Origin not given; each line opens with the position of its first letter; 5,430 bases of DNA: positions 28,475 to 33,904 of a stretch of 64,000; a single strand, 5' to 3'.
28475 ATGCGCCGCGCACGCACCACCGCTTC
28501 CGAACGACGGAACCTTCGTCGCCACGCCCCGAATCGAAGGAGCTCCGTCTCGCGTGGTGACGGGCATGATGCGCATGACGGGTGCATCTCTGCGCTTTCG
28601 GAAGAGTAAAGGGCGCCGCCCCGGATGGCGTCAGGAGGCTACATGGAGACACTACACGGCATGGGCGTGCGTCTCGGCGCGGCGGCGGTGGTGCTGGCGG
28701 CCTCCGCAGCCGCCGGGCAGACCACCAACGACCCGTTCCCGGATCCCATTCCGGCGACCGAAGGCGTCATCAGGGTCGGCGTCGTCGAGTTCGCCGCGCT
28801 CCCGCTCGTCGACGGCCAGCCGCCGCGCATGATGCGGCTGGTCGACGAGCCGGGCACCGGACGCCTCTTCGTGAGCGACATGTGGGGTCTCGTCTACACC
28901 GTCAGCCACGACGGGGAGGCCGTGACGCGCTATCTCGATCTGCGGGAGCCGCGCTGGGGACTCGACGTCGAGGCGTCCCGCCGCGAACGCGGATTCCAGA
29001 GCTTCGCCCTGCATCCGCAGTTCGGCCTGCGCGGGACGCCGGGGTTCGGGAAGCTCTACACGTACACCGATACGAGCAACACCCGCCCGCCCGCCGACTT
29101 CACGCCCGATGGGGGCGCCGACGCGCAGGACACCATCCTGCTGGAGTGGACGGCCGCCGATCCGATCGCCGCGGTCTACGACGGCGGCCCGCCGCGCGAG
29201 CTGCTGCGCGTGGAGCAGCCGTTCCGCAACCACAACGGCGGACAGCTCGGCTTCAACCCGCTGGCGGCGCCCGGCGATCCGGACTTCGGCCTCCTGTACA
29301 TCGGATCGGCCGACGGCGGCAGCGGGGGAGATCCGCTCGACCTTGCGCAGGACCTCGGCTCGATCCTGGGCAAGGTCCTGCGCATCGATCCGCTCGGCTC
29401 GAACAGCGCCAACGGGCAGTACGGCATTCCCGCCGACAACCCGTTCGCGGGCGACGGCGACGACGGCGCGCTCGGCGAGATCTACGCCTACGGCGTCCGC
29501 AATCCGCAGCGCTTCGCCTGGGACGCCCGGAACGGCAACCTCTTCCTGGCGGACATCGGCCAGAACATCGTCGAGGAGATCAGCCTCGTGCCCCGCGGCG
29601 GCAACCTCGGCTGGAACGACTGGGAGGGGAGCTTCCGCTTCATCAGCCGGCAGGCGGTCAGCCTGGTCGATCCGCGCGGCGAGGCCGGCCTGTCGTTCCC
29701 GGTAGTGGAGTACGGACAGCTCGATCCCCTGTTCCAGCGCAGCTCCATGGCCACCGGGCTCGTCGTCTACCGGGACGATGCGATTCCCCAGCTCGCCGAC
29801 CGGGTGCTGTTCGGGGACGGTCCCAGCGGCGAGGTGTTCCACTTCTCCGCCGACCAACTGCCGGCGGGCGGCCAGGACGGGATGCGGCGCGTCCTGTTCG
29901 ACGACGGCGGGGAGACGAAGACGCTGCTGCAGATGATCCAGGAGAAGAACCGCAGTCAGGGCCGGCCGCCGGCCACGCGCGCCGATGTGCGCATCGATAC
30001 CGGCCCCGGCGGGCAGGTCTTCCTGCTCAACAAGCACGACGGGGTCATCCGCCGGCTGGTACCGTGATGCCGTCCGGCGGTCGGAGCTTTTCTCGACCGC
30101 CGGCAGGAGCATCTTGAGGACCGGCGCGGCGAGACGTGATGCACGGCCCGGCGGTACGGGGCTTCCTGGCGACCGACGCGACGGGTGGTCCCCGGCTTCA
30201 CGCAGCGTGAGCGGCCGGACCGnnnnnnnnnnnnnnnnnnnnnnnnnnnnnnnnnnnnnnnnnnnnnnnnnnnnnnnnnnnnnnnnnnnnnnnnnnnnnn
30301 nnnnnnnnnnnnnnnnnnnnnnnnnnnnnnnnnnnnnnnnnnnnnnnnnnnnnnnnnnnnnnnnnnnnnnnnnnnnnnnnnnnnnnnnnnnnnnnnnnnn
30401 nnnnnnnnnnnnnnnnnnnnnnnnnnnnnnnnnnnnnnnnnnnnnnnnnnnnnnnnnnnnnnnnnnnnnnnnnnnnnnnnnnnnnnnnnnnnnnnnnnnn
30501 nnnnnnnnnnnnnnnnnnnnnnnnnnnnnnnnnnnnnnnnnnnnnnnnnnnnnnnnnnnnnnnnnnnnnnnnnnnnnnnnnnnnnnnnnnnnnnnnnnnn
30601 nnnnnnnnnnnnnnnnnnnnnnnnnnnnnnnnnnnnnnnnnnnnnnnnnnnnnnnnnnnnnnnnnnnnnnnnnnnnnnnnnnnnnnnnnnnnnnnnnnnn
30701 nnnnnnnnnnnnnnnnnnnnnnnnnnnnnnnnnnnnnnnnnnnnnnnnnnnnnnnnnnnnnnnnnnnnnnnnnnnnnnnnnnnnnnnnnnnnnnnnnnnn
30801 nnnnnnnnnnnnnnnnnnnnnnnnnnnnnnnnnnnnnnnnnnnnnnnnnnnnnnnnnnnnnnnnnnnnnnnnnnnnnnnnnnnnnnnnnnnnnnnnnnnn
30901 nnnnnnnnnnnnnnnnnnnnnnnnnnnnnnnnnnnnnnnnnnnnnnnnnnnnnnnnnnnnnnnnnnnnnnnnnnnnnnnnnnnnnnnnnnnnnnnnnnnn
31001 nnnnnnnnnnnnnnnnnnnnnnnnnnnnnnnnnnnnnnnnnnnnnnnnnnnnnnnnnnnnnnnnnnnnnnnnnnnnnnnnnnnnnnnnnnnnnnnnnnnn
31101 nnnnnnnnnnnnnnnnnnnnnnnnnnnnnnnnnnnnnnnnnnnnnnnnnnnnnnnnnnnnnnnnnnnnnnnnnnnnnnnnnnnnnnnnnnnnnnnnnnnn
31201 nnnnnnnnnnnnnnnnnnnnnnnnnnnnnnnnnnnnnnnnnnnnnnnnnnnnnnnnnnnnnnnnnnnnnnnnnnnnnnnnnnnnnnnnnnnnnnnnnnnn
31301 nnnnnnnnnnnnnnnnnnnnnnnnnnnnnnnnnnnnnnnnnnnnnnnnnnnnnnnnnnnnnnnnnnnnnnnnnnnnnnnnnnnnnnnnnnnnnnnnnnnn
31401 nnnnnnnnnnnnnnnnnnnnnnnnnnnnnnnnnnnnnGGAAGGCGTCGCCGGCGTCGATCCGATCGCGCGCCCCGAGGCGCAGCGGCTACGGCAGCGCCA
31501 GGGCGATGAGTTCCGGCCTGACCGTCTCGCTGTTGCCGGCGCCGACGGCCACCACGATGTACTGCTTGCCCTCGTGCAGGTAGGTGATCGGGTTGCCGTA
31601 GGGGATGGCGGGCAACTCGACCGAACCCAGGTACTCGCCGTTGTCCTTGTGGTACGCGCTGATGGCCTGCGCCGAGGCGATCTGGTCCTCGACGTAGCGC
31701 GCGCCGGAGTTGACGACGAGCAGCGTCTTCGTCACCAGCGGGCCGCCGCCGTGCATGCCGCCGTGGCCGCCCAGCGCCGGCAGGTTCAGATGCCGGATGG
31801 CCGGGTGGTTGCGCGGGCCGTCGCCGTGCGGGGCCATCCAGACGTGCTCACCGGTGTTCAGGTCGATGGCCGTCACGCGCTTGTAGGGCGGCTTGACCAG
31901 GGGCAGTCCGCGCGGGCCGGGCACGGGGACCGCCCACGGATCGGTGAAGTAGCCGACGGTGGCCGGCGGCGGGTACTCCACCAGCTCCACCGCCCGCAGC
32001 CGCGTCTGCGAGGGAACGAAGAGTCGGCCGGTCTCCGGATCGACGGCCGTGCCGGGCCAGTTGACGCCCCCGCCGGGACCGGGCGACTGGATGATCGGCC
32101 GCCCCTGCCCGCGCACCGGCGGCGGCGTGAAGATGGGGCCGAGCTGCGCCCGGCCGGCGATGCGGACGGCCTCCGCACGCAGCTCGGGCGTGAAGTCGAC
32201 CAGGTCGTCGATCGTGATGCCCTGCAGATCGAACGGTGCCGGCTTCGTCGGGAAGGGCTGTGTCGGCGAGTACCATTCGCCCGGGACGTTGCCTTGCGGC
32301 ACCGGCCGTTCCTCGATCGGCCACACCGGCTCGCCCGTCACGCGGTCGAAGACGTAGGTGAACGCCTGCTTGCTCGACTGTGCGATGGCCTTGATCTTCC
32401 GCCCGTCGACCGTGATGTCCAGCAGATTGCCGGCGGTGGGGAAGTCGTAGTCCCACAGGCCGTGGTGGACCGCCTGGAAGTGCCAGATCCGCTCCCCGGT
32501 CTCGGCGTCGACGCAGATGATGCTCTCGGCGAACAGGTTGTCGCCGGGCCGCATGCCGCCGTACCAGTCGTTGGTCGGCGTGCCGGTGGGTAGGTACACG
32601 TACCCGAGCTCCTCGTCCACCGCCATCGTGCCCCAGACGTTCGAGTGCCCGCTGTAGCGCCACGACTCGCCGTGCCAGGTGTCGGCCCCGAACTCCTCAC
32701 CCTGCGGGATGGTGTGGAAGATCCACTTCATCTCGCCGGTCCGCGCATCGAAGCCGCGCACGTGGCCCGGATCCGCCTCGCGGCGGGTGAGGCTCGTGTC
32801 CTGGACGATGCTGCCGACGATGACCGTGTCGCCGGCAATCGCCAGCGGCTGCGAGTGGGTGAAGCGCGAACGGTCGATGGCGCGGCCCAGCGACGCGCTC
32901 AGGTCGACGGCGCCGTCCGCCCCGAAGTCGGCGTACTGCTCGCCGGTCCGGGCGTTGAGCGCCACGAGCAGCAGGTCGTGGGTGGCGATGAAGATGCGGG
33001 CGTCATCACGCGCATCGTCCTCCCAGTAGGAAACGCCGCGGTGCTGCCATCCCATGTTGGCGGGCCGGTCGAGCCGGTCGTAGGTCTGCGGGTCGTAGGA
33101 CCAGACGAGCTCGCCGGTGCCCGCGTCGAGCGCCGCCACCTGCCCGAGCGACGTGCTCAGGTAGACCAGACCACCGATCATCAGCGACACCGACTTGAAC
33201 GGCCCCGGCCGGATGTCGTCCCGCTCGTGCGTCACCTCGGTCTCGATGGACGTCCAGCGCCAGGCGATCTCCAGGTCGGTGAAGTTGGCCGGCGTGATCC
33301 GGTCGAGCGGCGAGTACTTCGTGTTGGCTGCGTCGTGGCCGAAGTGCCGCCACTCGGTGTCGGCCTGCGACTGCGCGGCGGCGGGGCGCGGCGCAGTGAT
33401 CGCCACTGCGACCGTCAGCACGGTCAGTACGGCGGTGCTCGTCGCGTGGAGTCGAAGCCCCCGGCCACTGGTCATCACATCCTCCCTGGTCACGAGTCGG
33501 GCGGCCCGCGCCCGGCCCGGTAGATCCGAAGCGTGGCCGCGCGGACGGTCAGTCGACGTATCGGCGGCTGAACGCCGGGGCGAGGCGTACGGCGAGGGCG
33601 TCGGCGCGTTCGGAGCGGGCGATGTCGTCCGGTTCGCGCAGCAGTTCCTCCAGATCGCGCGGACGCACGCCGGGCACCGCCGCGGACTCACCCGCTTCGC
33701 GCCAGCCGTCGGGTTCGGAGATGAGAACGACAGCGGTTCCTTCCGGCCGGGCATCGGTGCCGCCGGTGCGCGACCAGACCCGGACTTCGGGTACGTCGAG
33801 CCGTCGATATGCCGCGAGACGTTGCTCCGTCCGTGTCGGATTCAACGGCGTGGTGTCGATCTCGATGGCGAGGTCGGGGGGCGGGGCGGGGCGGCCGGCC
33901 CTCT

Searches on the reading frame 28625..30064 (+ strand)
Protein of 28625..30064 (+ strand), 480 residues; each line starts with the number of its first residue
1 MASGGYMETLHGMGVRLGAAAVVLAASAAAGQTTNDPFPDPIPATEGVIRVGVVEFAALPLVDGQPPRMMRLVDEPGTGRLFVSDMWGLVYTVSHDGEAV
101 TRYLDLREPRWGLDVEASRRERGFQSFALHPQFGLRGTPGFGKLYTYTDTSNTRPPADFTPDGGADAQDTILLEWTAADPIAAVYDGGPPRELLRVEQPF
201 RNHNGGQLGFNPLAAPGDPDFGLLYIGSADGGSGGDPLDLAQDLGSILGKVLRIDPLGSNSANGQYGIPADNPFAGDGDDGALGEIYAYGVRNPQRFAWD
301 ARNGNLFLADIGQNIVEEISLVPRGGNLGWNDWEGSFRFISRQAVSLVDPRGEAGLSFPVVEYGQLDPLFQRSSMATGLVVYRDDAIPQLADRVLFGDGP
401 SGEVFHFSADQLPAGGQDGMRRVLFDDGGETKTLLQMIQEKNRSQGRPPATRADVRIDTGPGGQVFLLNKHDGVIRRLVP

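Call 62: search_protein_families(library=pfam, proteins=[window:28625-30064:+], max_evalue=0.00001)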
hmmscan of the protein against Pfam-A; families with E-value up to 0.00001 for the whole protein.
window:28625-30064:+ (480 aa): 1 family
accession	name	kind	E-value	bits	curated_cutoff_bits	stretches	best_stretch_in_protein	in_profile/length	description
PF07995.17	GSDH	-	1.8e-21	77.2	25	1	200-398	111-277/332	Glucose / Sorbosone dehydrogenase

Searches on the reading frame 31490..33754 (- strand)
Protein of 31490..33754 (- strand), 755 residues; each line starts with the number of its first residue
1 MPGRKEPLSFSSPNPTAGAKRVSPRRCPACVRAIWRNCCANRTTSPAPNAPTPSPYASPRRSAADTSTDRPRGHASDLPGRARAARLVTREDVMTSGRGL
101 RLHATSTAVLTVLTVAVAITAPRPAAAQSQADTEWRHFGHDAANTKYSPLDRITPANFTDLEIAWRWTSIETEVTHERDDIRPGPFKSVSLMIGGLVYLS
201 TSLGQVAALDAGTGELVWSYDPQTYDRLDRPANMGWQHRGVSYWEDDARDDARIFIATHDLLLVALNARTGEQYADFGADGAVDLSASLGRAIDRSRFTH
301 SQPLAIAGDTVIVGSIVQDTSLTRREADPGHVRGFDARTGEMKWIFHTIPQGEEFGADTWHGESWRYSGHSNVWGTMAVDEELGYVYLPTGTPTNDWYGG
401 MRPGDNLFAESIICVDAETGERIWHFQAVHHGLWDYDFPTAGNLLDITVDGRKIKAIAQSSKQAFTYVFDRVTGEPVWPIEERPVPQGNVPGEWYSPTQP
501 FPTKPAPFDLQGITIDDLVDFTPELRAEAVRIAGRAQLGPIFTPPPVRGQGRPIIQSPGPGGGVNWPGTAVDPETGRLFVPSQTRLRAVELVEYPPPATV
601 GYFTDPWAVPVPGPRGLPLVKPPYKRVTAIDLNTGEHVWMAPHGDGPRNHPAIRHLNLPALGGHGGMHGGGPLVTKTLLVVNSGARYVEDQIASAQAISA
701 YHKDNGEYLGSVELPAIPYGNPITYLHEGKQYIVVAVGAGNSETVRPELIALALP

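Call 62: search_protein_families(library=pfam, proteins=[window:31490-33754:-], max_evalue=0.00001)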
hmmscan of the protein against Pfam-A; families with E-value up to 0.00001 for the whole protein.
window:31490-33754:- (755 aa): 2 families
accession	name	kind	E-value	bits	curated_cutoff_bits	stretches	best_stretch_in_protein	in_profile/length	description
PF01011.28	PQQ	-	2.4e-181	604.9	26.7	1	135-733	1-595/595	Glucose/ethanol/alcohol dehydrogenase, beta-propeller domain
PF13360.13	PQQ_2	-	1.4e-14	54.8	27.6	1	204-347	3-100/233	Outer membrane protein assembly factor BamB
